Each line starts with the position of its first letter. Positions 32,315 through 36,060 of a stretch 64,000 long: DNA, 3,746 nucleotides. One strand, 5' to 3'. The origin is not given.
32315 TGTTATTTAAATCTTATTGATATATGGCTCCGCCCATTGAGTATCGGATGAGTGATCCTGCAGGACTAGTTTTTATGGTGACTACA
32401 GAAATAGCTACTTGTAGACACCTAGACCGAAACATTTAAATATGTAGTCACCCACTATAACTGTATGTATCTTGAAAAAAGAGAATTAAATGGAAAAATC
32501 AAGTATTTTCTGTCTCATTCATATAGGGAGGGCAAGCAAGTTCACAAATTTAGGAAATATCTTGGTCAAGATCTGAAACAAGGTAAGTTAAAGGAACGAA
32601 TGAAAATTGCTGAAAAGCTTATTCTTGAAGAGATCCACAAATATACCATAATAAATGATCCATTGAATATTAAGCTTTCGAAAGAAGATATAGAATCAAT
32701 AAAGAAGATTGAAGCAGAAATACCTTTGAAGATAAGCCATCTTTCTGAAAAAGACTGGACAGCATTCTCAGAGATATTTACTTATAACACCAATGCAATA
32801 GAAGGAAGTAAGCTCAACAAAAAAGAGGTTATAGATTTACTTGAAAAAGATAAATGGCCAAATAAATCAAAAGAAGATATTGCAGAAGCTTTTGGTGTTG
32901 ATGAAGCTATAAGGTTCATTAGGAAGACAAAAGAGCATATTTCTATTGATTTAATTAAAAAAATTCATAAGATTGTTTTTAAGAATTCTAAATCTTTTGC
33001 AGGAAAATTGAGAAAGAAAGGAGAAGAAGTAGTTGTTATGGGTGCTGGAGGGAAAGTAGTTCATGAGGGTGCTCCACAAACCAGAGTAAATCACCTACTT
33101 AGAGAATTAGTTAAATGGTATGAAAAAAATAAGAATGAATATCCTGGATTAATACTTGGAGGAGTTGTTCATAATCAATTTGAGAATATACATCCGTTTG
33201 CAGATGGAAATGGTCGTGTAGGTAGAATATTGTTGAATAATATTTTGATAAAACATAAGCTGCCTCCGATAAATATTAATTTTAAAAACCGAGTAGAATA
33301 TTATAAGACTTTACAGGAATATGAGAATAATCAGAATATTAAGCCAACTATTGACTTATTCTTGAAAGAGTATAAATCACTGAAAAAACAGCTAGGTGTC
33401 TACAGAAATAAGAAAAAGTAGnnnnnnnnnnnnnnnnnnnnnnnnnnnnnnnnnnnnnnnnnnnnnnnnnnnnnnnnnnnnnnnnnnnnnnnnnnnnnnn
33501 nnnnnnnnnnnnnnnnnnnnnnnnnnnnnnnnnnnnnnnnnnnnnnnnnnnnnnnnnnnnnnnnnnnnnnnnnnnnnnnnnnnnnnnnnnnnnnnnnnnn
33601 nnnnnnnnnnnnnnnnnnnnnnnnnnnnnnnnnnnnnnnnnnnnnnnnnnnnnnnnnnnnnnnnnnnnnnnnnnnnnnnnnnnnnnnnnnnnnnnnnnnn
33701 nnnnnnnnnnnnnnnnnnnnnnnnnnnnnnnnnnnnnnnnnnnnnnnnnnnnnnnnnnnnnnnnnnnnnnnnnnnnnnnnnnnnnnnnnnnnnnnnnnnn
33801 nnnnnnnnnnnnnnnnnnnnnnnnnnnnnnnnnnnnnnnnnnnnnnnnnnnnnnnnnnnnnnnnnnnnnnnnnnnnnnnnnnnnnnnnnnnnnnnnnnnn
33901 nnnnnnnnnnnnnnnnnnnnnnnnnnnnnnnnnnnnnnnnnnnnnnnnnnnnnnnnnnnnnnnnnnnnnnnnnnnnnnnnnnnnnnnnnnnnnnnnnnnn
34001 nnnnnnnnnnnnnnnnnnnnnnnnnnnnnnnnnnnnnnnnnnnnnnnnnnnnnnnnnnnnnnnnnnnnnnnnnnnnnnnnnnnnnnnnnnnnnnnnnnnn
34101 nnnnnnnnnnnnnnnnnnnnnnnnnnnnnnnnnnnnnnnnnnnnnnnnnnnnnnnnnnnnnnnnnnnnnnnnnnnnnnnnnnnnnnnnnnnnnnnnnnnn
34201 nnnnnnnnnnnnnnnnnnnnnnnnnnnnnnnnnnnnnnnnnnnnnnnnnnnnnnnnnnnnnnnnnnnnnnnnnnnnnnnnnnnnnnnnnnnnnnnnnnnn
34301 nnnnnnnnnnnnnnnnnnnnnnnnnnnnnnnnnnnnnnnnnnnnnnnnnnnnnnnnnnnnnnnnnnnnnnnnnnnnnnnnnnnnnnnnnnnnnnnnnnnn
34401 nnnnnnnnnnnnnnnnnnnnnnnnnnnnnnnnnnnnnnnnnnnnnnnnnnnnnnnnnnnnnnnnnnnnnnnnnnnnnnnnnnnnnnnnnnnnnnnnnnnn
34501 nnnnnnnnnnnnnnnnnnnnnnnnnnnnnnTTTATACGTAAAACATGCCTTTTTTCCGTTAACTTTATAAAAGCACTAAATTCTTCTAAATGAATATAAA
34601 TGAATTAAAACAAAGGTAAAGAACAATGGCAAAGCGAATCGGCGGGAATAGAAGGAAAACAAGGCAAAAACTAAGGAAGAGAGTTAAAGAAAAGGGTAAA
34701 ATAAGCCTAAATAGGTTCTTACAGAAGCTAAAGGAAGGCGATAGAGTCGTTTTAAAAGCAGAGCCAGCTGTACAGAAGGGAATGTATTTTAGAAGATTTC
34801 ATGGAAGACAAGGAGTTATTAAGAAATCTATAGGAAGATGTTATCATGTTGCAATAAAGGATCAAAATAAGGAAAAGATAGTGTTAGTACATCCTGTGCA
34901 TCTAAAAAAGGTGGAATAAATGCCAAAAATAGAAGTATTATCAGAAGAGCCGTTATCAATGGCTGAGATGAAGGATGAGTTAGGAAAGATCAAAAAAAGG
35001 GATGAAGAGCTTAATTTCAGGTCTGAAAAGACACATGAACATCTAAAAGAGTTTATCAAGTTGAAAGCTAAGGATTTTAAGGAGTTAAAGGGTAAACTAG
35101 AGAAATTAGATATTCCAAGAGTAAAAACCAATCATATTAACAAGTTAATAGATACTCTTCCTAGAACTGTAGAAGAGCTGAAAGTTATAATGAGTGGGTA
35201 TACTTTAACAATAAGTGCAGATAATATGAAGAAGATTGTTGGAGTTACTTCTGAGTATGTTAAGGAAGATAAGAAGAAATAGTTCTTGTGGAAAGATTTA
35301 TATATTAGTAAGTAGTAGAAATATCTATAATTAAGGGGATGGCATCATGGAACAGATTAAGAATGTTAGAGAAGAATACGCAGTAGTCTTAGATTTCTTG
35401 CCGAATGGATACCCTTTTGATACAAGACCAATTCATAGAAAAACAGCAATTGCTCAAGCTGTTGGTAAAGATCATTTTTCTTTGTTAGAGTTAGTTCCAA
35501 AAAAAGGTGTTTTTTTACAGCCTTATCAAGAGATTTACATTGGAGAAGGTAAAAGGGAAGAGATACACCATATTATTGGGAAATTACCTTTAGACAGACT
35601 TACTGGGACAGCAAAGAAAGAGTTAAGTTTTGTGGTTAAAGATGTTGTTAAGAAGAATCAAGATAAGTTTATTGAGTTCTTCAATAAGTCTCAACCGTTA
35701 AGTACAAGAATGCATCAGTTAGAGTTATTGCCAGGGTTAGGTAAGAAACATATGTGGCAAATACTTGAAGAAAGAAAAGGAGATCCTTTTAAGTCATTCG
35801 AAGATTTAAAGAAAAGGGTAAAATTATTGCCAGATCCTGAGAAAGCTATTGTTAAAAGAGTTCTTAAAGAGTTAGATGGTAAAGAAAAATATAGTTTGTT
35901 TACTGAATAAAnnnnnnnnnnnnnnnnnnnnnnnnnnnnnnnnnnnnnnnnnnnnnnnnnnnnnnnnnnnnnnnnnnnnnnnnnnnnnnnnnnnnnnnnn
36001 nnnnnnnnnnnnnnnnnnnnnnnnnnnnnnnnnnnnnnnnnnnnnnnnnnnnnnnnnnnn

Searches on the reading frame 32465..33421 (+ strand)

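Call 42: search_protein_families(library=pfam, proteins=[window:32465-33421:+], max_evalue=0.01)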
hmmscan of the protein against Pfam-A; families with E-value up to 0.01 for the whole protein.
window:32465-33421:+ (318 aa): 1 family
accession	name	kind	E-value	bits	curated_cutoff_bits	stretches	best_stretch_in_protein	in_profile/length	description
PF02661.23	Fic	-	7.4e-18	65.6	24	1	159-261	2-93/93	Fic/DOC family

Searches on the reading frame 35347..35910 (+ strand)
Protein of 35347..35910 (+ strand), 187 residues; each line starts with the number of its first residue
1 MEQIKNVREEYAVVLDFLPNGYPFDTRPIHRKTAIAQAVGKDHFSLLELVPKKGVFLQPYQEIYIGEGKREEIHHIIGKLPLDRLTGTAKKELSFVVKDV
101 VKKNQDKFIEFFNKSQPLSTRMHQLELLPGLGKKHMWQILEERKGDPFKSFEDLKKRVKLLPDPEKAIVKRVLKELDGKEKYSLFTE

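Call 42: search_protein_families(library=pfam, proteins=[window:35347-35910:+], max_evalue=0.01)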
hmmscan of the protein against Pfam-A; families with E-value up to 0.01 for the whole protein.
window:35347-35910:+ (187 aa): 3 families
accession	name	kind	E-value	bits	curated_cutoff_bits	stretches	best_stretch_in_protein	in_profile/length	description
PF04919.18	DUF655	-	9.9e-67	224.8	22.2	1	9-187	2-181/181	Protein of unknown function (DUF655)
PF14579.12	HHH_6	-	6.4e-05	23.5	25.6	1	126-159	28-62/90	Helix-hairpin-helix motif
PF12836.13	HHH_3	-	0.0084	16.6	27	0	123-156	14-48/65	Helix-hairpin-helix motif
